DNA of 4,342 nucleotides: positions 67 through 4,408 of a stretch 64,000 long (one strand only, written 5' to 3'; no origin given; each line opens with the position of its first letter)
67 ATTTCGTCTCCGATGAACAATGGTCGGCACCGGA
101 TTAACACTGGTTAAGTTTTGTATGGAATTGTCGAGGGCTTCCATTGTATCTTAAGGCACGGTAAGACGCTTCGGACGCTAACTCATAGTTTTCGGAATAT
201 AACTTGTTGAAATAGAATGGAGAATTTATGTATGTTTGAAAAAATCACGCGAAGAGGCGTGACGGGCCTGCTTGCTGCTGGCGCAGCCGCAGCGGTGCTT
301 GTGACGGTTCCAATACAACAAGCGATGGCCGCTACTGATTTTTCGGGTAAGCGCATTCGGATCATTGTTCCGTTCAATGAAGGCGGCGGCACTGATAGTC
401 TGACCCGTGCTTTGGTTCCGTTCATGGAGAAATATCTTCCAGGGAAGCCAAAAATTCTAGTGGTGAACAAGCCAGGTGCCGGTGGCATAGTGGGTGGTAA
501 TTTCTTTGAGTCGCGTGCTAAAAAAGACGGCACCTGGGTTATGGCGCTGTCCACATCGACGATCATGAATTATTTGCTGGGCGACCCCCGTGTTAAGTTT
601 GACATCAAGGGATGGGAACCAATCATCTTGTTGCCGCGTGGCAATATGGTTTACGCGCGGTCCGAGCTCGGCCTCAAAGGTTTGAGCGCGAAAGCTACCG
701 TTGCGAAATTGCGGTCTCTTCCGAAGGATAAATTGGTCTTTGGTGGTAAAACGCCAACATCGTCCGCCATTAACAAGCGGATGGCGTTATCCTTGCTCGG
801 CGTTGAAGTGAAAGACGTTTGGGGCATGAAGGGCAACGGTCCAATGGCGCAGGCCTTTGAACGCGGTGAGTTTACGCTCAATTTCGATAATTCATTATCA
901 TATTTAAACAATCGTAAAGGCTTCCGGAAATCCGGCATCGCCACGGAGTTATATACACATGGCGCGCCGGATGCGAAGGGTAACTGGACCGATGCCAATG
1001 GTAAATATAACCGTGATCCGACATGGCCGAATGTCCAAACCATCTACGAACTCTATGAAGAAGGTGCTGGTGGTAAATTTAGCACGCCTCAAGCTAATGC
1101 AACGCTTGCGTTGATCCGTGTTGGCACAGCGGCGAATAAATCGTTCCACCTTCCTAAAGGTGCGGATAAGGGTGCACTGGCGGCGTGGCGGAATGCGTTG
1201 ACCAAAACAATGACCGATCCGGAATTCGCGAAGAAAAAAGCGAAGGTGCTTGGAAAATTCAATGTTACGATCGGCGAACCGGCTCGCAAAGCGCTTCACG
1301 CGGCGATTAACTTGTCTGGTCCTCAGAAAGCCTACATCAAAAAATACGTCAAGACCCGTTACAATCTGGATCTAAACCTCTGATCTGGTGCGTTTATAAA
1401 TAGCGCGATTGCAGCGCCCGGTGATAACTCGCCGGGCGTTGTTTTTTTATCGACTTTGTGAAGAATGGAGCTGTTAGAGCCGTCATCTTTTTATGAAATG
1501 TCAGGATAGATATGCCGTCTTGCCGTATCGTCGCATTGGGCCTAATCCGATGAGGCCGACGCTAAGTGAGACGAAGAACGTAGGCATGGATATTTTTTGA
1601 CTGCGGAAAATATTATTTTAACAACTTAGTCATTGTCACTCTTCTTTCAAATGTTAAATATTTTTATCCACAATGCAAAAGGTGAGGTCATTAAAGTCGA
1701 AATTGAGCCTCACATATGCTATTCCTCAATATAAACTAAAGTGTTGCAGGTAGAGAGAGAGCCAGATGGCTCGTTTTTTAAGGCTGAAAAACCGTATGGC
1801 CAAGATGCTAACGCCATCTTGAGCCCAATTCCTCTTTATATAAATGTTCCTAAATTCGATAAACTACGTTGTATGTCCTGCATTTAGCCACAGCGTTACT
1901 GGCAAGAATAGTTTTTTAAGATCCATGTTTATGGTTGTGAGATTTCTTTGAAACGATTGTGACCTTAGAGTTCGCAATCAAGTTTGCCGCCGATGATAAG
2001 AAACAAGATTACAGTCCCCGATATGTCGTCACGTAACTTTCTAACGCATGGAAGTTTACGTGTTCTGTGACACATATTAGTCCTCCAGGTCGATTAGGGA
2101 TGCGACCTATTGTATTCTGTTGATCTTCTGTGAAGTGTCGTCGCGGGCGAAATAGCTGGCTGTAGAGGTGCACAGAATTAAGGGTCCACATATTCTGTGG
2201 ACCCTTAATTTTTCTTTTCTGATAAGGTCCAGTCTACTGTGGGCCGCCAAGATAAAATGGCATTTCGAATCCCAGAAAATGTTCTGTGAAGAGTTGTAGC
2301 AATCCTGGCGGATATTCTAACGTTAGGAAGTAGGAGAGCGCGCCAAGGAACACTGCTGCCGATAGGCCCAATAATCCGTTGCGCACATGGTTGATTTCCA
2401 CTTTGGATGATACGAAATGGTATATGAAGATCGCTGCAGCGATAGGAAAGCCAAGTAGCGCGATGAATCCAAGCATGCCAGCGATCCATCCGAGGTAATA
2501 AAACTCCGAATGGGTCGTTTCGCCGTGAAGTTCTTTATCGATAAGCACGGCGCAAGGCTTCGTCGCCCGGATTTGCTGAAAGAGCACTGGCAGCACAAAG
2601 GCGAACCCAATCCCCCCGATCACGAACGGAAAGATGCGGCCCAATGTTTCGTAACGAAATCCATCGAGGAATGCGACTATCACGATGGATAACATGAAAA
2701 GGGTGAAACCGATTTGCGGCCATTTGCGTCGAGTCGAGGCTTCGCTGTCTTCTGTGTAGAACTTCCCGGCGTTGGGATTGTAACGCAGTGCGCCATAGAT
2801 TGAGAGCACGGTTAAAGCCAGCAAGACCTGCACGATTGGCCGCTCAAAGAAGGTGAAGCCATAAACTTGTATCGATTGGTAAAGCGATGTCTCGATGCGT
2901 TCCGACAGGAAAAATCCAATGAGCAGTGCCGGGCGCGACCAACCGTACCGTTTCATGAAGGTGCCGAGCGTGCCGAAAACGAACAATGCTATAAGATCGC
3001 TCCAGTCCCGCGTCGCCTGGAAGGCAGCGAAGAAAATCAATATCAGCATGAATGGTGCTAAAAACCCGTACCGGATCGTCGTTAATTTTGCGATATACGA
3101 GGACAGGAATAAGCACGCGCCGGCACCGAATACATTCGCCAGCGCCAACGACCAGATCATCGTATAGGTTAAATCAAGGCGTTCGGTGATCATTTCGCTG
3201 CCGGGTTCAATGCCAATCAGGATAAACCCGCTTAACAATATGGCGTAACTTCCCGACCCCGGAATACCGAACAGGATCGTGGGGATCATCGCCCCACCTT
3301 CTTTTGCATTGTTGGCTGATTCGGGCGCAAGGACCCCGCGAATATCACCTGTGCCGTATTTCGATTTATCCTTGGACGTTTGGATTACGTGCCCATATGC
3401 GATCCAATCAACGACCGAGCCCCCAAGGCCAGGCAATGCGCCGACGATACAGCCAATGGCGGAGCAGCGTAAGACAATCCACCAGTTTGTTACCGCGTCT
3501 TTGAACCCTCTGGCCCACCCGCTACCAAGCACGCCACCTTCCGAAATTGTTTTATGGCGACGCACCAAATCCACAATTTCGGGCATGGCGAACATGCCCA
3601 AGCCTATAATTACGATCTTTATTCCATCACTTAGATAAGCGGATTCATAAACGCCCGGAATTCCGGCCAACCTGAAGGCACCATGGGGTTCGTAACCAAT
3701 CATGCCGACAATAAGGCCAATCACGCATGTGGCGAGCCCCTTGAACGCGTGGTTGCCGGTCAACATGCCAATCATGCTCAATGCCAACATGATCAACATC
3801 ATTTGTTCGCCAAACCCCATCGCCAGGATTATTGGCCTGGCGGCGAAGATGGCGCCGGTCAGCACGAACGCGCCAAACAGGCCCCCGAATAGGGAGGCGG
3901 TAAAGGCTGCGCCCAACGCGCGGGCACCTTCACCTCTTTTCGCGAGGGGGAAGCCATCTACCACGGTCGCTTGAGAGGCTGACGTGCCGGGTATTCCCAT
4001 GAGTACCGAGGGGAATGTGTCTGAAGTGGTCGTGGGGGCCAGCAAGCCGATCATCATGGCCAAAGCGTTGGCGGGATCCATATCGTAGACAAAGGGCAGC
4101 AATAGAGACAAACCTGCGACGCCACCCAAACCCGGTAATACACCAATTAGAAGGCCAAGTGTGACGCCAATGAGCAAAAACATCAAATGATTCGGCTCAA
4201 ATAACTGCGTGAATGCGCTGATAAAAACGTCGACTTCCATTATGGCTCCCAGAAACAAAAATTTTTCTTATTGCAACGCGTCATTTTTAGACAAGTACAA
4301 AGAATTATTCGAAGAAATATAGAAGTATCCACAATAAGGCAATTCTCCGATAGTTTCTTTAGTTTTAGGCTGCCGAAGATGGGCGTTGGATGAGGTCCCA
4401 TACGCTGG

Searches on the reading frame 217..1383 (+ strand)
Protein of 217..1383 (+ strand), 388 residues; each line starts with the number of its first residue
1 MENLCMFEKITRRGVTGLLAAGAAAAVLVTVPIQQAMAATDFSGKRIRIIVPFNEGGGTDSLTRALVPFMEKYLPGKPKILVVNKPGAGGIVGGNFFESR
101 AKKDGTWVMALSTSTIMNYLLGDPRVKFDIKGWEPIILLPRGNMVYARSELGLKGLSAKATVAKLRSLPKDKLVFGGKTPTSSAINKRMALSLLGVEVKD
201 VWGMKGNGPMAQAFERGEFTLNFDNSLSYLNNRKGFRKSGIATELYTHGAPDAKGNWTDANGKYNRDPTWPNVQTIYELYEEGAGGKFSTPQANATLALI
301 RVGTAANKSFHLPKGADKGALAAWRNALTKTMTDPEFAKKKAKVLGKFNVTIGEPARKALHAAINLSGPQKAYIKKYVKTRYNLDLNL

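Call 9: search_protein_families(library=pfam, proteins=[window:217-1383:+], max_evalue=0.00001)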
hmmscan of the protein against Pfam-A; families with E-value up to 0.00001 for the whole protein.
window:217-1383:+ (388 aa): 0 families

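Call 30: find_encoding_contigs(protein=window:217-1383:+, flank=10000, max_places=4)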
Protein window:217-1383:+ (388 aa): no gene with exactly this product is on record in the collection.

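Call 36: search_protein_families(library=ncbifam, proteins=[window:217-1383:+], max_evalue=0.00001)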
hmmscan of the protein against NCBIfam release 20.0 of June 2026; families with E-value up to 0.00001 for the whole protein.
window:217-1383:+ (388 aa): 0 families

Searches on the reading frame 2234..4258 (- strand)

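Call 9: search_protein_families(library=pfam, proteins=[window:2234-4258:-], max_evalue=0.00001)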
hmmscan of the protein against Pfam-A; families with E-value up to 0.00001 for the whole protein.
window:2234-4258:- (674 aa): 1 family
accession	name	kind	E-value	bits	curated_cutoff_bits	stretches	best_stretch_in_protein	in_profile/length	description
PF01970.21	TctA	-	2.2e-113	379.5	28.9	1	25-446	1-422/423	Tripartite tricarboxylate transporter TctA family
